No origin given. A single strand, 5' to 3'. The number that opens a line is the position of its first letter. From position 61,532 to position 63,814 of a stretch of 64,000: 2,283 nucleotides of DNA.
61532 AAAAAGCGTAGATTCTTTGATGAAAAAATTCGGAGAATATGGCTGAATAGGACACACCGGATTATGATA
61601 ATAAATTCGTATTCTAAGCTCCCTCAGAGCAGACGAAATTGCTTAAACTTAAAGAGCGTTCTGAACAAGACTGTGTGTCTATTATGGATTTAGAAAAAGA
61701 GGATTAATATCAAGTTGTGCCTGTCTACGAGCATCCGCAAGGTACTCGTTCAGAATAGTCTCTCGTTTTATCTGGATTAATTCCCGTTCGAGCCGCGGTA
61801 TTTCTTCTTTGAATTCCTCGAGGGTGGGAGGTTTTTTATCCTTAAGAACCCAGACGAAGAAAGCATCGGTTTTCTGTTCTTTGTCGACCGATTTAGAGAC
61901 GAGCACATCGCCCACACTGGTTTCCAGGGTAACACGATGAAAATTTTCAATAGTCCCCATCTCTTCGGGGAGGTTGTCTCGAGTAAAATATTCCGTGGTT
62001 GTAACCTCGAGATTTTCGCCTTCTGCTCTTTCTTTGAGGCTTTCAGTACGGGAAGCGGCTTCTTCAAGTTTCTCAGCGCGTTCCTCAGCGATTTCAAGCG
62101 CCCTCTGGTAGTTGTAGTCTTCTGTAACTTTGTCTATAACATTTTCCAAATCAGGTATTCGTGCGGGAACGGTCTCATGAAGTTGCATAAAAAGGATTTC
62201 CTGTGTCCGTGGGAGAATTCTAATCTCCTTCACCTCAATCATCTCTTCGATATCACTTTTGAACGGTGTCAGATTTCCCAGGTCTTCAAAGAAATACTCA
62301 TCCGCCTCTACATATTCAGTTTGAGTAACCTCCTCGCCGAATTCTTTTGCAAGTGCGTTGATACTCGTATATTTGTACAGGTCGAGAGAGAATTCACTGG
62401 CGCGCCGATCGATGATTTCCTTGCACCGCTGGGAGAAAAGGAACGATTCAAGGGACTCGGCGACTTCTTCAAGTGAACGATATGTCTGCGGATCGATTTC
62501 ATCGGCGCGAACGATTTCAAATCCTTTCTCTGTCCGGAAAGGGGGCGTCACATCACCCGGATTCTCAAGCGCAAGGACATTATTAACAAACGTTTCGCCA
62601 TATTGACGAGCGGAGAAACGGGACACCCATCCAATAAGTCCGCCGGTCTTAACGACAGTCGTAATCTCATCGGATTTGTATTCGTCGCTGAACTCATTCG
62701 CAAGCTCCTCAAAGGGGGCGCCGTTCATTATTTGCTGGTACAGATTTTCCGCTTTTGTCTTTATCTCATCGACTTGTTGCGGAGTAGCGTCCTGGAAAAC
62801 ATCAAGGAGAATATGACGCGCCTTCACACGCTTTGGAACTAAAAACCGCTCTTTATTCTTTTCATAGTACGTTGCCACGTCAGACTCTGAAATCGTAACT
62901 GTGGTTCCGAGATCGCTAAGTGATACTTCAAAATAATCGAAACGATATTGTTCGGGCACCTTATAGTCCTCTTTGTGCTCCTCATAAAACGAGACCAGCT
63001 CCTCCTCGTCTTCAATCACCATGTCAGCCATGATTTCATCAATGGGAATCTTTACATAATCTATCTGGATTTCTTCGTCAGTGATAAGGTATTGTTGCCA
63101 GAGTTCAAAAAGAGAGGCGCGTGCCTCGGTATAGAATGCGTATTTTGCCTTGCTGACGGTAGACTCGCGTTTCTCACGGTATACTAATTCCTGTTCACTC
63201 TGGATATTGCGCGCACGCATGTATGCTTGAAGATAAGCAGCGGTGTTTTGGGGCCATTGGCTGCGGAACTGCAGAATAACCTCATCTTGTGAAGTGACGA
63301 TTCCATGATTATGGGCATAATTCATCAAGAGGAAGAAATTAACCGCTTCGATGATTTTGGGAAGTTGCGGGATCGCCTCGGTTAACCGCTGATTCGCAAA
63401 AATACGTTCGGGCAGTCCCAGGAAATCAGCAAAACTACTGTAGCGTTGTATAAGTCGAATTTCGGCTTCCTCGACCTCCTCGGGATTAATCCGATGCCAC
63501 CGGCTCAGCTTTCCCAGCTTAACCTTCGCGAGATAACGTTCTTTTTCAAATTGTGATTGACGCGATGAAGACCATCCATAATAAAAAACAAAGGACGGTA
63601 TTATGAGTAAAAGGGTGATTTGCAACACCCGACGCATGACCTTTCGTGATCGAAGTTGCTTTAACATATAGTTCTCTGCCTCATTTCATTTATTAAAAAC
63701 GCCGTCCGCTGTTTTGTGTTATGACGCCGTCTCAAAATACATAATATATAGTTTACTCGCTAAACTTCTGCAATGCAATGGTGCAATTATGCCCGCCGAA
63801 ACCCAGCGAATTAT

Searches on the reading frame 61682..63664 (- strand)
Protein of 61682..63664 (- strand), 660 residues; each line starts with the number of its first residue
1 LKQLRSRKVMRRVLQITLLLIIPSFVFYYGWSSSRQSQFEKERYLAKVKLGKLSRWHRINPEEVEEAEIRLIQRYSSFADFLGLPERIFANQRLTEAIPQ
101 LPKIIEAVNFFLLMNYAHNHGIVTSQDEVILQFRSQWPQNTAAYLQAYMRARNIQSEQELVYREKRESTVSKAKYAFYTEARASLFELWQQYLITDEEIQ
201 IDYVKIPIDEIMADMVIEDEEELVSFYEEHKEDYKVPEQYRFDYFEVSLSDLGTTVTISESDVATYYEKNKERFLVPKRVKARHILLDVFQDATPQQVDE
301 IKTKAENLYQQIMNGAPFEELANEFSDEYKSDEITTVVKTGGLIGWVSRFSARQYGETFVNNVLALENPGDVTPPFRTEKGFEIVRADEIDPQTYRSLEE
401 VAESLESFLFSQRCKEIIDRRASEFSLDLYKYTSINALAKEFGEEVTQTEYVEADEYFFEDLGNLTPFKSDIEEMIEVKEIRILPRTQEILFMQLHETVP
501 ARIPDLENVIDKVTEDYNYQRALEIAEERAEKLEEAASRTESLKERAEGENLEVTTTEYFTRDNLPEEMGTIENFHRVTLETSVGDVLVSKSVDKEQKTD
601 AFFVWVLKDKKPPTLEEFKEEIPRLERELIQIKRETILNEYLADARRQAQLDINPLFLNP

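Call 66: search_protein_families(library=pfam, proteins=[window:61682-63664:-], max_evalue=0.01)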
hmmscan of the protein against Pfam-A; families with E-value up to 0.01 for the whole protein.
window:61682-63664:- (660 aa): 4 families
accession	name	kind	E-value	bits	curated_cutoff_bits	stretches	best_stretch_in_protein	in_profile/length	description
PF00639.27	Rotamase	-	5.8e-16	59.7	21.7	1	284-388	1-96/97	PPIC-type PPIASE domain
PF13145.12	Rotamase_2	-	3.9e-15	57.2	27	2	258-402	1-120/121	PPIC-type PPIASE domain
PF13616.12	Rotamase_3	-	1.1e-14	55.4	22.5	1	271-389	11-114/116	PPIC-type PPIASE domain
PF24531.2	ANC1_spectrin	-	0.0091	16.8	27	0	494-542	4-52/95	Nuclear anchorage protein 1, spectrin repeat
